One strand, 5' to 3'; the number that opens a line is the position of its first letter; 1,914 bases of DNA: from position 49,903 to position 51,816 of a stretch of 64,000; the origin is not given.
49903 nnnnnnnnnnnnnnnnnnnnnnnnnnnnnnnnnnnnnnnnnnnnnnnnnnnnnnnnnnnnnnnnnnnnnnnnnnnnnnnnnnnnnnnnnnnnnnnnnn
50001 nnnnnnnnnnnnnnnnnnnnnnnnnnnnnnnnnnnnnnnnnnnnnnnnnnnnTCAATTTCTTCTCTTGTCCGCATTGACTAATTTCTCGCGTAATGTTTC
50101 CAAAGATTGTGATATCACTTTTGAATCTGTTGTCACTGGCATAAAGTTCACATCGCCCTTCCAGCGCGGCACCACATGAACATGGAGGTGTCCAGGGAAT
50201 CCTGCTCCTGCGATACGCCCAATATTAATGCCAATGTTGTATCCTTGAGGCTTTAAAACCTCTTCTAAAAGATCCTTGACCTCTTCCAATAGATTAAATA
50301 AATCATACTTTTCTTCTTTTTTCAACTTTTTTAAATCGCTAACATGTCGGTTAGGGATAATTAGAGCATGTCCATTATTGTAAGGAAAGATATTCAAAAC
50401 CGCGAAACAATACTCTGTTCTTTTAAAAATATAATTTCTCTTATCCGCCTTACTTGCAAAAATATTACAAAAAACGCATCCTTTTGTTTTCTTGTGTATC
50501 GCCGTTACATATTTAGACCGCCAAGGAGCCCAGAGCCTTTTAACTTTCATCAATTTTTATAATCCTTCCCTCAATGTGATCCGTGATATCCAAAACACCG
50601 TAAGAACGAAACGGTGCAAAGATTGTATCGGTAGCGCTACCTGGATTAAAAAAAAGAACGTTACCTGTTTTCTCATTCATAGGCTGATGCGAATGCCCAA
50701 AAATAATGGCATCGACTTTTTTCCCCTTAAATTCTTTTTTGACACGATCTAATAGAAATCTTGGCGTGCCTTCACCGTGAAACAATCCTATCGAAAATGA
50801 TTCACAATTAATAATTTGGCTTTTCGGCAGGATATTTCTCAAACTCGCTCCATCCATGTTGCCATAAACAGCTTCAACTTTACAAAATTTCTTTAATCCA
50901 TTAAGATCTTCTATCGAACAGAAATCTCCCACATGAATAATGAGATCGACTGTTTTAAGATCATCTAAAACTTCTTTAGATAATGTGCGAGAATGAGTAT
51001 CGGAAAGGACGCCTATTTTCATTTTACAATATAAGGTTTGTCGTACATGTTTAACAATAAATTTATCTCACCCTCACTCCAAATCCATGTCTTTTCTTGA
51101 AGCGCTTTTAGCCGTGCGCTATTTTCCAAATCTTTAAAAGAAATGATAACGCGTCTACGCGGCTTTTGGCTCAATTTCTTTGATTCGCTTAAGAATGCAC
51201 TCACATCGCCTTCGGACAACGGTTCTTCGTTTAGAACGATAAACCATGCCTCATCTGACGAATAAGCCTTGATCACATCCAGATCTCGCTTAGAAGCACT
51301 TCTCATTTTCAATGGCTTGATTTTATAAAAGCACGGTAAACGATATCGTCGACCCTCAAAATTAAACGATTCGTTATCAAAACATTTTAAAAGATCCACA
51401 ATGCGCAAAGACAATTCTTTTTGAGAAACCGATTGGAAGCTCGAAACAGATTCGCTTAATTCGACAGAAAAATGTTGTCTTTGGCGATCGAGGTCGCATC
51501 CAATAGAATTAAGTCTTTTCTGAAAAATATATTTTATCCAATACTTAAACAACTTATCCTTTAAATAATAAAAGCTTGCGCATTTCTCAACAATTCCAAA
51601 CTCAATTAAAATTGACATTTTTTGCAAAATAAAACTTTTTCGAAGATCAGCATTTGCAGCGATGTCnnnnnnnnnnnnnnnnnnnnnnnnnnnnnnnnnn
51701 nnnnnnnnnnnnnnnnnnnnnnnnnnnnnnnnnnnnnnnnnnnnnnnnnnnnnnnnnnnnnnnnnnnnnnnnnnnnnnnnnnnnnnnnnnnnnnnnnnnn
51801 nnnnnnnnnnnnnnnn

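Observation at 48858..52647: Overlapping four-gene operon: AAA(DUF234) ATPase, YfcE phosphoesterase, HIT, dGTPase, continuing into GAF-HD-GYP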

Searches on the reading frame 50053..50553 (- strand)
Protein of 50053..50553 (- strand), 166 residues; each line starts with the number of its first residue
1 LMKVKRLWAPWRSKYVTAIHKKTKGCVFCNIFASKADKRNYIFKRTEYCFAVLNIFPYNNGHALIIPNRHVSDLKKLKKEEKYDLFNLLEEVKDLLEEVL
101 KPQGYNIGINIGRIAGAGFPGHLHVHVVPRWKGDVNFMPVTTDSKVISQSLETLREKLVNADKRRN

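Call 4: search_protein_families(library=pfam, proteins=[window:50053-50553:-], max_evalue=0.01)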
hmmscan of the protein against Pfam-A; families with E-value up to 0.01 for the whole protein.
window:50053-50553:- (166 aa): 3 families
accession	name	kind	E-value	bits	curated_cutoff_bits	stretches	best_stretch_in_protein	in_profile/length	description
PF01230.28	HIT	-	6.5e-19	68.8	21.5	1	41-131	7-96/98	HIT domain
PF11969.13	DcpS_C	-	3.8e-10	40.7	24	1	26-128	2-100/114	Scavenger mRNA decapping enzyme C-term binding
PF04677.20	CwfJ_C_1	-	0.0023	18.2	21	1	19-85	7-71/122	Protein similar to CwfJ C-terminus 1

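Call 5: search_protein_families(library=padloc, proteins=[window:50053-50553:-], max_evalue=0.01)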
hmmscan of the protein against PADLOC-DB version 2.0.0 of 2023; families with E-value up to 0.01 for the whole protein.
window:50053-50553:- (166 aa): 1 family
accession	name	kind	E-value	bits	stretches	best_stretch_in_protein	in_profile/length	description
PDLC00441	ThsC2|ThsC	-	7.3e-10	36.8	1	22-131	10-116/148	HIT family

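Call 6: search_protein_families(library=ncbifam, proteins=[window:50053-50553:-], max_evalue=0.01)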
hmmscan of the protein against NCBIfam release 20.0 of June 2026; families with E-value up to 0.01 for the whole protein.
window:50053-50553:- (166 aa): 3 families
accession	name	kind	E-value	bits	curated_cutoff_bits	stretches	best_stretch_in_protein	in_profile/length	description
NF052622.1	ATPAdlTfActino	equivalog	6.8e-42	142.9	290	1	3-161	11-173/176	ATP adenylyltransferase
NF045834.1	M_plasma_HinT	exception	3.5e-10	40.7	130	1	41-129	14-100/102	histidine triad protein HinT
NF007965.0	PRK10687.1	equivalog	0.0039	17.3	206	1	42-128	19-105/119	purine nucleoside phosphoramidase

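Call 45: search_solved_structures(query=window:50053-50553:-, max_evalue=0.00001)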
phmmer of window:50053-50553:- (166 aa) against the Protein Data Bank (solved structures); distinct sequences matched with E-value up to 0.00001: 20.
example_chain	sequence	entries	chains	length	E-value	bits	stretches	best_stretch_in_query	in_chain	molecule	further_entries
6af2_A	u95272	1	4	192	1.3e-32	115.9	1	4-159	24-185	HIT domain-containing protein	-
3ano_A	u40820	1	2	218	2.4e-31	111.8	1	4-159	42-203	AP-4-A phosphorylase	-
3wo5_A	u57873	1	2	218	4.6e-31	110.9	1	4-159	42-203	AP-4-A phosphorylase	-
2eo4_A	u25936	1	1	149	2.3e-14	56.6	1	26-136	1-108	150aa long hypothetical histidine triad nucleotide-binding protein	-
3imi_A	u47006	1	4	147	1.9e-11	47.1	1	20-141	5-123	HIT family protein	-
3o0m_A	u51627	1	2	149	2.6e-11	46.6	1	24-135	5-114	HIT family protein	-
1ems_A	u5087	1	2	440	5.2e-11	45.7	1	38-136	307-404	NIT-FRAGILE HISTIDINE TRIAD FUSION PROTEIN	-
1y23_A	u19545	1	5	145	6.4e-11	45.4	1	24-134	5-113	Histidine triad protein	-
3l7x_A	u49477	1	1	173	1.4e-10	44.3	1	24-134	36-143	Putative Hit-like protein involved in cell-cycle regulation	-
9uch_A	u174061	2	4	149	1.6e-10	44.1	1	37-136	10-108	Bis(5'-adenosyl)-triphosphatase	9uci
1fhi_A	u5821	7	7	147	4.6e-10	42.6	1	37-136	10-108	FRAGILE HISTIDINE TRIAD PROTEIN | FRAGILE HISTIDINE PROTEIN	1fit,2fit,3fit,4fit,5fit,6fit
6iq1_A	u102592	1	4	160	1.1e-09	41.4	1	25-164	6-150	Adenosine 5'-monophosphoramidase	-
3ksv_A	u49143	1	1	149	1.7e-09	40.7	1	20-133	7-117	Uncharacterized protein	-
3r6f_A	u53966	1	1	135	2.4e-09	40.2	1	24-145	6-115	HIT family protein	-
2fhi_A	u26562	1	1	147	4.4e-09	39.4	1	37-136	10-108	FRAGILE HISTIDINE TRIAD PROTEIN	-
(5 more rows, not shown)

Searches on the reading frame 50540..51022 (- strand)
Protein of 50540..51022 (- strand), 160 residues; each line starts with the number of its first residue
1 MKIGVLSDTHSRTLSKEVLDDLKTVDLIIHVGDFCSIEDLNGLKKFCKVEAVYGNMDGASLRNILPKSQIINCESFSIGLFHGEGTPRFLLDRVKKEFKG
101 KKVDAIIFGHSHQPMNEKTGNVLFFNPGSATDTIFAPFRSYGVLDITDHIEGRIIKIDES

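Call 4: search_protein_families(library=pfam, proteins=[window:50540-51022:-], max_evalue=0.01)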
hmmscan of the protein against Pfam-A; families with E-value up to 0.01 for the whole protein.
window:50540-51022:- (160 aa): 2 families
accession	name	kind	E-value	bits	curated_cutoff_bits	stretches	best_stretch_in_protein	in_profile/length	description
PF12850.12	Metallophos_2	-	4.3e-36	124.7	27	1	1-148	1-153/154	Calcineurin-like phosphoesterase superfamily domain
PF00149.33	Metallophos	-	6.5e-08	33.7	21.5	1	1-114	1-191/191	Calcineurin-like phosphoesterase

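Call 5: search_protein_families(library=padloc, proteins=[window:50540-51022:-], max_evalue=0.01)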
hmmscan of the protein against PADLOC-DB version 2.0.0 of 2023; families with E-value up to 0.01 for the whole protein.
window:50540-51022:- (160 aa): 1 family
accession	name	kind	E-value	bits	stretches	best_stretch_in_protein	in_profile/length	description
PDLC04908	PDC-S10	-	1.5e-08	32.1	1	1-47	10-52/223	-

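Call 6: search_protein_families(library=ncbifam, proteins=[window:50540-51022:-], max_evalue=0.01)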
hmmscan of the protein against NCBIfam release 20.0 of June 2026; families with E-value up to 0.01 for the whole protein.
window:50540-51022:- (160 aa): 2 families
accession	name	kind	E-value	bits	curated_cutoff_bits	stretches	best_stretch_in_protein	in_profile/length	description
TIGR00040.1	yfcE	subfamily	9.2e-30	103.8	56.25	1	1-147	1-151/158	YfcE family phosphodiesterase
NF006988.0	PRK09453.1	equivalog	6e-13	49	117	1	48-147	65-163/183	phosphodiesterase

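Call 46: search_solved_structures(query=window:50540-51022:-, max_evalue=0.00001)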
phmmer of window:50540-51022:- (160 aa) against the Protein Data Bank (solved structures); distinct sequences matched with E-value up to 0.00001: 7.
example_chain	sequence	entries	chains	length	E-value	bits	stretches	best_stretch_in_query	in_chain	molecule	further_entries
2kkn_A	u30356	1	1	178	3.9e-21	78.4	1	11-137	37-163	Uncharacterized protein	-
2ahd_A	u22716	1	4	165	1.6e-10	43.9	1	1-146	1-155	Phosphodiesterase MJ0936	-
1s3l_A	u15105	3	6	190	2.8e-10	43.2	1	1-146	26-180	Hypothetical protein MJ0936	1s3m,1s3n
5xce_A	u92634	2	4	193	2.9e-08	36.7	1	13-148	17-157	Vacuolar protein sorting-associated protein 29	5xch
5xcj_A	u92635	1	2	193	7.1e-08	35.4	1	13-148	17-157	Vacuolar protein sorting-associated protein 29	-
5xck_A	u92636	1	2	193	1.8e-06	30.9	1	13-148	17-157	Vacuolar protein sorting-associated protein 29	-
2a22_A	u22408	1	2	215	3.6e-06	29.8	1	24-134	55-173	vacuolar protein sorting 29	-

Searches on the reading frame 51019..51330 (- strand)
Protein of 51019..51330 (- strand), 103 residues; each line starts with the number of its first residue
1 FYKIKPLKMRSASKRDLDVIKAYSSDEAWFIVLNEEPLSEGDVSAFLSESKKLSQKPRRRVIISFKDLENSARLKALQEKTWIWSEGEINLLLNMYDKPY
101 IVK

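Call 20: search_protein_families(library=pfam, proteins=[window:51019-51330:-], max_evalue=10)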
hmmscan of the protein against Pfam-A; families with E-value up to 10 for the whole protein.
window:51019-51330:- (103 aa): 1 family
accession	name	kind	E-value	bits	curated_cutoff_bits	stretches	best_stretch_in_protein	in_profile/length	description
PF16537.11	T2SSB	-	0.16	12.1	28.4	1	22-44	10-33/60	Type II secretion system protein B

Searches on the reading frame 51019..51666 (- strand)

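Call 20: search_protein_families(library=pfam, proteins=[window:51019-51666:-], max_evalue=10)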
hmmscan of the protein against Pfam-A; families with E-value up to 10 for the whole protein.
window:51019-51666:- (215 aa): 1 family
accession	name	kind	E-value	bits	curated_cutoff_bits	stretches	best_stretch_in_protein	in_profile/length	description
PF16537.11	T2SSB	-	0.22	11.6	28.4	1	134-156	10-33/60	Type II secretion system protein B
